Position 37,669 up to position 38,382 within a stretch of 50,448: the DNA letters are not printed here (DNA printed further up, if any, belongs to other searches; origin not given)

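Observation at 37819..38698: Unrecognisable two-gene membrane cassette as island cargo: candidate novel exclusion/abortive-infection or toxin-type module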

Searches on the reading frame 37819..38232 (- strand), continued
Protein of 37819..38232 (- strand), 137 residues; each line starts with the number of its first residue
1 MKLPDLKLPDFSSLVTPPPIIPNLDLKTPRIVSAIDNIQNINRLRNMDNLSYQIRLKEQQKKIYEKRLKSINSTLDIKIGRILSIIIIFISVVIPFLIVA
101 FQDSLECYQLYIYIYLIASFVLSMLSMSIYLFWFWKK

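Call 41: find_encoding_contigs(protein=P0264, flank=7000, max_places=3)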
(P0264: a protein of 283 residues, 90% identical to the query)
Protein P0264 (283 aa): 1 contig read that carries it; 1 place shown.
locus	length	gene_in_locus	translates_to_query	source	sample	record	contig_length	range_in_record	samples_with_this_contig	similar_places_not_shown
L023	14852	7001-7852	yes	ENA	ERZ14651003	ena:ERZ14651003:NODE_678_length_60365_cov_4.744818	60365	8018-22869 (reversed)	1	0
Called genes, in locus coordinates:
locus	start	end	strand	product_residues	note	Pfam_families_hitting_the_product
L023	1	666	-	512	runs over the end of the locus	PF00117:GATase, PF07722:Peptidase_C26, PF02540:NAD_synthase (weak), PF03054:tRNA_Me_trans (weak), PF00958:GMP_synt_C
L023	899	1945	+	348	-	PF01230:HIT (faint), PF11969:DcpS_C (weak)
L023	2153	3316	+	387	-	PF01663:Phosphodiest, PF01676:Metalloenzyme (weak)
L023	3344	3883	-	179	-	PF21537:DUF1980_C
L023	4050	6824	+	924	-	PF07517:SecA_DEAD, PF00270:DEAD, PF01043:SecA_PP_bind, PF21090:P-loop_SecA, PF07516:SecA_SW, PF02810:SEC-C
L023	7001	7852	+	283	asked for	-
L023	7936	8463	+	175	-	PF14657:Arm-DNA-bind_4 (weak)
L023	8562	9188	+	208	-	PF00589:Phage_integrase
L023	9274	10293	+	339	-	PF02498:Bro-N (weak), PF13310:Virulence_RhuM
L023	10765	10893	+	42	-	-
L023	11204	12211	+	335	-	PF13310:Virulence_RhuM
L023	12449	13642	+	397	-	PF01996:F420_ligase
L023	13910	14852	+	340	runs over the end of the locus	PF03462:PCRF, PF00472:RF-1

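Call 44: search_protein_families(library=pfam, proteins=[L018:1108-1653:+, L018:2101-2592:+, L022:3984-4472:+, L022:5150-6652:+, L022:6645-7010:+, L022:2929-3387:+, L018:3-821:+, L018:3483-3941:+], max_evalue=0.1)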
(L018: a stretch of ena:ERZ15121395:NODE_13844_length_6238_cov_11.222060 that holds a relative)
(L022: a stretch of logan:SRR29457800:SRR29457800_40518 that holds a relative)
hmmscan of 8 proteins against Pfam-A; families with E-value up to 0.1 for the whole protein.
L018:1108-1653:+ (181 aa): 2 families
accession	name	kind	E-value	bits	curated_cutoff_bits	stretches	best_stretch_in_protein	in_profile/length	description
PF07195.17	FliD_C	-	0.018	14.9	25.4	1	25-83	169-223/236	Flagellar hook-associated protein 2 C-terminus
PF05010.19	TACC_C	-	0.032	14.4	29.9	1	59-146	10-98/201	Transforming acidic coiled-coil-containing protein (TACC), C-terminal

L018:2101-2592:+ (163 aa): 0 families

L022:3984-4472:+ (162 aa): 2 families
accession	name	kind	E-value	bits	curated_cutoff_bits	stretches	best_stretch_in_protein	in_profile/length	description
PF10883.13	DUF2681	-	0.0039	17.9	28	1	16-77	7-68/90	Protein of unknown function (DUF2681)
PF07664.17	FeoB_C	-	0.086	13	26.6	0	12-42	2-32/54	Ferrous iron transport protein B C terminus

L022:5150-6652:+ (500 aa): 1 family
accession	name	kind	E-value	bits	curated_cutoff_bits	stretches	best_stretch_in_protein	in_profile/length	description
PF01921.24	tRNA-synt_1f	-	0.00018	21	27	1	105-217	101-221/360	tRNA synthetases class I (K)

L022:6645-7010:+ (121 aa): 3 families
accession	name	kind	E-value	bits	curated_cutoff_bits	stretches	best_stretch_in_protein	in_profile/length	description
PF04266.20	ASCH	-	0.0047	18.1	21.2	1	6-115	3-102/103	ASCH domain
PF12961.13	DUF3850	-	0.0082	16.8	22.9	1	2-27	2-27/77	Domain of unknown function (DUF3850)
PF13022.12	HTH_Tnp_1_2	-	0.028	15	27.9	1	26-71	36-81/122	Helix-turn-helix of insertion element transposase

L022:2929-3387:+ (152 aa): 0 families

L018:3-821:+ (272 aa): 0 families

L018:3483-3941:+ (152 aa): 2 families
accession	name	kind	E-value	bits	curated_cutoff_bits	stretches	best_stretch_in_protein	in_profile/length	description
PF12773.13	DZR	-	0.038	14.6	27.3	1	31-63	12-33/45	Double zinc ribbon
PF18439.7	zf_UBZ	-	0.079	13.1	25.6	0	33-41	4-12/32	Ubiquitin-Binding Zinc Finger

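Call 54: search_dna_similar(query=window:37819-38232:-, collection=phages, mode=protein, max_evalue=0.01)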
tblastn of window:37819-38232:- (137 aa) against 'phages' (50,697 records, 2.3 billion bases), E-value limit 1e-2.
No match.

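Call 56: search_dna_similar(query=window:37819-38232:-, collection=plasmids, mode=protein, max_evalue=0.01)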
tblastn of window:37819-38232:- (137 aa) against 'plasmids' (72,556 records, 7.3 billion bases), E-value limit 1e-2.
No match.

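Call 63: search_solved_structures(query=A3, max_evalue=10)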
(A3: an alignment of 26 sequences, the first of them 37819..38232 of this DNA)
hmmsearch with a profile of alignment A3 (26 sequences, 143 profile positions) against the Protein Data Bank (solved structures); distinct sequences matched with E-value up to 10: 18.
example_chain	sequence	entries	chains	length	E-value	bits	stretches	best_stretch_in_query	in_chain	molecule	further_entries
2l5g_B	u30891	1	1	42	0.089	15.7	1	43-78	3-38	Putative uncharacterized protein NCOR2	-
3ilk_A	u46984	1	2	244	0.11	15.4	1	14-81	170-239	Uncharacterized tRNA/rRNA methyltransferase HI0380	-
2xu6_A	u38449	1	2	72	0.14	15.2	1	41-79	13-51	MDV1 COILED COIL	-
3uux_B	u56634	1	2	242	0.14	15.2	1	40-78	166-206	Mitochondrial division protein 1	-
7a9d_B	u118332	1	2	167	0.2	14.6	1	35-83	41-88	Hemagglutinin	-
7x5d_A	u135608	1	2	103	0.62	13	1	16-80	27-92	Lamin-A/C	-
7c7z_A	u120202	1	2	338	1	12.3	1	6-76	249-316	Flagellar hook-associated protein 3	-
5jst_A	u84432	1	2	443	1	12.3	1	41-78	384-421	Maltose-binding periplasmic protein,Mitochondrial division protein 1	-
5yti_A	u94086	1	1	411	1.5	11.8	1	6-76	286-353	Flagellar hook associated protein type 3 FlgL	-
8i3e_A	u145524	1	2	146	2.9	10.8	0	34-78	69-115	ELKS/Rab6-interacting/CAST family member 1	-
9eom_A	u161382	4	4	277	4.9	10.1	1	33-85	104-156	Membrane-associated protein Vipp1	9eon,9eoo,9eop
8qhx_D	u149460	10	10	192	5.3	10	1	33-82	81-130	Membrane-associated protein Vipp1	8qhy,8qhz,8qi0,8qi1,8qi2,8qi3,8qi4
8qox_B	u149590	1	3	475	5.5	9.9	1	25-86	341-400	Conserved membrane protein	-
1ez3_A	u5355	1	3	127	7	9.6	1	14-87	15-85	SYNTAXIN-1A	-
8qhv_0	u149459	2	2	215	7.2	9.6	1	33-82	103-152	Membrane-associated protein Vipp1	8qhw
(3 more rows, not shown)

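Call 64: search_protein_families(library=ncbifam, proteins=[window:37819-38232:-, P0241, P0248, L022:3984-4472:+, P0255, L018:1108-1653:+, P0260], max_evalue=1)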
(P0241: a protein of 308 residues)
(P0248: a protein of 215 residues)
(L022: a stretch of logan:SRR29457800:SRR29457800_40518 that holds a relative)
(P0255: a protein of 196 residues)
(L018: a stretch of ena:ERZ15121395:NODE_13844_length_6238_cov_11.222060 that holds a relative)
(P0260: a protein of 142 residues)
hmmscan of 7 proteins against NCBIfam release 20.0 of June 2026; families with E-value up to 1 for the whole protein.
window:37819-38232:- (137 aa): 2 families
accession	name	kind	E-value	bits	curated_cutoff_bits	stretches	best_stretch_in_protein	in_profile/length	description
NF040945.1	CCC_membrane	equivalog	0.011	16.1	65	1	56-101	33-78/99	CCC motif membrane protein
NF046000.1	MAG1210_fam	subfamily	0.075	11.7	275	1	58-134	40-120/550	MAG1210 family protein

P0241 (308 aa): 2 families
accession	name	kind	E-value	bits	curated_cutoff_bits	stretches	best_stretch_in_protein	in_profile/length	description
NF047982.1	T4SS_WalE1_fam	subfamily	0.092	11.7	90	1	217-259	26-68/486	actin-bundling T4SS effector WalE1 family protein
NF041560.1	T6SS_Burk_ExIF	subfamily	0.28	10.8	90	1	232-294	126-185/234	putative type VI secretion system effector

P0248 (215 aa): 17 families
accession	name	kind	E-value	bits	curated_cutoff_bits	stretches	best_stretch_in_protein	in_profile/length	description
TIGR01069.2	mutS2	equivalog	0.00046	18.6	400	1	28-110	521-604/790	endonuclease MutS2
NF045487.1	ASRP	equivalog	0.0089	14.7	300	1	31-149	143-270/593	archaea-specific SMC-related protein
NF008956.1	PRK12299.1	equivalog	0.013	14.5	300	1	38-108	245-318/327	GTPase ObgE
NF049871.2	cytotoxin_MakA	exception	0.015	14.3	320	1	40-109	115-182/354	alpha-pore-forming cytotoxin MakA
TIGR02729.1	Obg_CgtA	equivalog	0.017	14.2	280.25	1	31-109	241-322/329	Obg family GTPase CgtA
NF046104.1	PptglHdxlasePcsB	equivalog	0.025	13.8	450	1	30-102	39-114/400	peptidoglycan hydrolase PcsB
TIGR02169.1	SMC_prok_A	equivalog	0.026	12.2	729.4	1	30-146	792-908/1165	chromosome segregation protein SMC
NF040691.1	MtrAB_MtrB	equivalog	0.095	11.7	450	1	16-125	15-123/507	MtrAB system histidine kinase MtrB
NF045780.1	TrlF_fam_ATP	equivalog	0.11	11.1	350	1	28-148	642-762/944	TrlF family AAA-like ATPase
TIGR00344.1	alaS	equivalog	0.11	10.7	457.05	1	34-116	706-801/847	alanine--tRNA ligase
NF007973.0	PRK10697.1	equivalog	0.22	11.4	136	1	19-72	50-103/119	envelope stress response membrane protein PspC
NF045800.1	FibBindPlpA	equivalog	0.29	9.3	1300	1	29-117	482-570/965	fibronectin-binding protein PlpA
TIGR03319.1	RNase_Y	equivalog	0.39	9.1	454.35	1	38-102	63-130/514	ribonuclease Y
TIGR03683.1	A-tRNA_syn_arch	equivalog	0.53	8.4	744.7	1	39-130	767-858/902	alanine--tRNA ligase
NF008955.0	PRK12297.1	equivalog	0.62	8.9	406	1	31-110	243-323/429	GTPase ObgE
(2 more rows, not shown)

L022:3984-4472:+ (162 aa): 4 families
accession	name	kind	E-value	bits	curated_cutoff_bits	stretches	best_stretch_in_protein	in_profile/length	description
NF050180.1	SDE5640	equivalog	0.0015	18.9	100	1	103-129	24-50/71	SEC-dependent effector SDE5640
NF033928.1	alph_xenorhab_A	subfamily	0.0036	16.6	125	1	15-58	216-259/339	alpha-xenorhabdolysin family binary toxin subunit A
NF008644.1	PRK11637.1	equivalog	0.039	12.9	270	1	31-149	54-167/385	murein hydrolase activator EnvC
NF049989.1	CD0519_CD1768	subfamily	0.059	11.9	300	1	11-59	155-202/378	CD0519/CD1768 family membrane protein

P0255 (196 aa): 7 families
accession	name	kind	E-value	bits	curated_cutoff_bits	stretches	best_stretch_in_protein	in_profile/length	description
NF046000.1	MAG1210_fam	subfamily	2.1e-05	23.4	275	1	68-176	26-135/550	MAG1210 family protein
NF033218.1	anchor_AmaP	equivalog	0.0011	18.7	55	1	109-168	14-76/166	alkaline shock response membrane anchor protein AmaP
NF041560.1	T6SS_Burk_ExIF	subfamily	0.0028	17.4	90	1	106-175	130-198/234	putative type VI secretion system effector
NF033904.1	LlsX_fam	subfamily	0.005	16.9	29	1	144-177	8-41/90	LlsX family protein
TIGR01104.1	V_PPase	equivalog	0.0067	15.1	651.9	1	57-167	255-365/697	V-type H(+)-translocating pyrophosphatase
TIGR02908.1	CoxD_Bacillus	equivalog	0.015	15.2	117.85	1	93-163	13-77/110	cytochrome c oxidase subunit IVB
NF038218.1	IcmG_DotF_IVB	equivalog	0.25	10.9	200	1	56-104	119-169/266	type IVB secretion system protein IcmG/DotF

L018:1108-1653:+ (181 aa): 3 families
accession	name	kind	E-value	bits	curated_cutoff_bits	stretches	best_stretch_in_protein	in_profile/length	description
NF045487.1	ASRP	equivalog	0.032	12.8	300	1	51-172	150-265/593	archaea-specific SMC-related protein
TIGR02473.1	flagell_FliJ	equivalog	0.043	14.2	50.45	1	56-106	26-76/141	flagellar export protein FliJ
NF001954.0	PRK00733.2-2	equivalog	0.16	10.5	894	1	13-59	335-379/723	sodium-translocating pyrophosphatase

P0260 (142 aa): 1 family
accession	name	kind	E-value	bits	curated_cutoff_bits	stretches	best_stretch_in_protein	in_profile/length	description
TIGR02894.1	DNA_bind_RsfA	subfamily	0.24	11.5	126.45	1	27-85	78-137/161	RsfA family transcriptional regulator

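Call 72: fold_search(model_id=the predicted structure, library=pdb)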
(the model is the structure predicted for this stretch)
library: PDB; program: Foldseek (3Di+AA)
matches with E <= 10: 0; with E <= 0.001: 0
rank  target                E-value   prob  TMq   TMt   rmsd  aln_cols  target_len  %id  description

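Call 77: search_protein_families(library=padloc, proteins=[L022:5150-6652:+, L022:6645-7010:+, L022:2929-3387:+, L018:2101-2592:+, L018:3-821:+], max_evalue=0.01)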
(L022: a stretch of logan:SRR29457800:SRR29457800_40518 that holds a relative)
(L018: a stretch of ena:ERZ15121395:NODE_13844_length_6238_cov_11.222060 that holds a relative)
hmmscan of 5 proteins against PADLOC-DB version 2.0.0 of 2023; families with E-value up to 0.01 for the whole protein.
L022:5150-6652:+ (500 aa): 3 families
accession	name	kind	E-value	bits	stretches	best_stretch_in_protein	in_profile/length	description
PDLC04424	PDC-M11B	-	1.1e-15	55.8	1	358-477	5-131/142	-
PDLC04425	PDC-M11B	-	2.4e-14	52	1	363-476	3-123/132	-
PDLC04423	PDC-M11B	-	0.0035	15.3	1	365-418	1-54/164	-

L022:6645-7010:+ (121 aa): 0 families

L022:2929-3387:+ (152 aa): 0 families

L018:2101-2592:+ (163 aa): 0 families

L018:3-821:+ (272 aa): 0 families

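Call 79: search_protein_families(library=padloc, alignment_id=A3, max_evalue=0.01)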
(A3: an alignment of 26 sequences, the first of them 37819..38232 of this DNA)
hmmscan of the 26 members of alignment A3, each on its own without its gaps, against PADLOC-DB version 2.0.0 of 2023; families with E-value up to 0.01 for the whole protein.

A. member 1, window:37819-38232:- (137 aa): 1 family
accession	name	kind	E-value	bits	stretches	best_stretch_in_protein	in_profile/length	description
PDLC02363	PycTM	-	0.0001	20.2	1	58-126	3-71/154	-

B. families by the number of members that match (of 26 scanned): 5 families
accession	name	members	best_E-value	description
PDLC02363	PycTM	4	0.0001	-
PDLC01177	CorA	1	7.2e-06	CorA-like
PDLC02364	PycTM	1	0.0004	-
PDLC01621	Csx1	1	0.0016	CAS-III; associated_signaling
PDLC02434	Aga2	1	0.0038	-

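Call 80: search_protein_families(library=pfam, alignment_id=A3, max_evalue=0.05)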
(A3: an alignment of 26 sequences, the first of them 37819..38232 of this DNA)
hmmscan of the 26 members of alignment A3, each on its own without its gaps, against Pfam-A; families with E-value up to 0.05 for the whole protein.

A. member 1, window:37819-38232:- (137 aa): 1 family
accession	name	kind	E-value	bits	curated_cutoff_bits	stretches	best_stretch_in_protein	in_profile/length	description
PF11026.13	DUF2721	-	0.026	14.9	28.3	1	28-129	19-111/129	Protein of unknown function (DUF2721)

B. families by the number of members that match (of 26 scanned): 33 families (the first 25 are shown)
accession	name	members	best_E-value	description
PF20990.2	DUF2207_C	7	0.0022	Predicted membrane protein (DUF2207) C-terminal domain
PF11026.13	DUF2721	5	0.002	Protein of unknown function (DUF2721)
PF12420.13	DUF3671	4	0.0066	Fam-L, Fam-M like protein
PF02465.23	FliD_N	2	0.0071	Flagellar hook-associated protein 2 N-terminus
PF01769.21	MgtE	2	0.011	Divalent cation transporter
PF00523.23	Fusion_gly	2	0.015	Fusion glycoprotein F0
PF18136.6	DNApol_Exo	2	0.041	DNA mitochondrial polymerase exonuclease domain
PF09815.14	XK-related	1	0.00012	XK-related protein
PF14257.11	DUF4349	1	0.00049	Domain of unknown function (DUF4349)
PF15049.11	DUF4534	1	0.0013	Protein of unknown function (DUF4534)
PF12449.13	DUF3684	1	0.0021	Protein of unknown function (DUF3684)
PF01080.22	Presenilin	1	0.0028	Presenilin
PF10323.15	7TM_GPCR_Srv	1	0.0047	Serpentine type 7TM GPCR chemoreceptor Srv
PF14329.11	DUF4386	1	0.0061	Domain of unknown function (DUF4386)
PF21371.2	Apc5_N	1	0.0069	Anaphase-promoting complex subunit 5, N-terminal domain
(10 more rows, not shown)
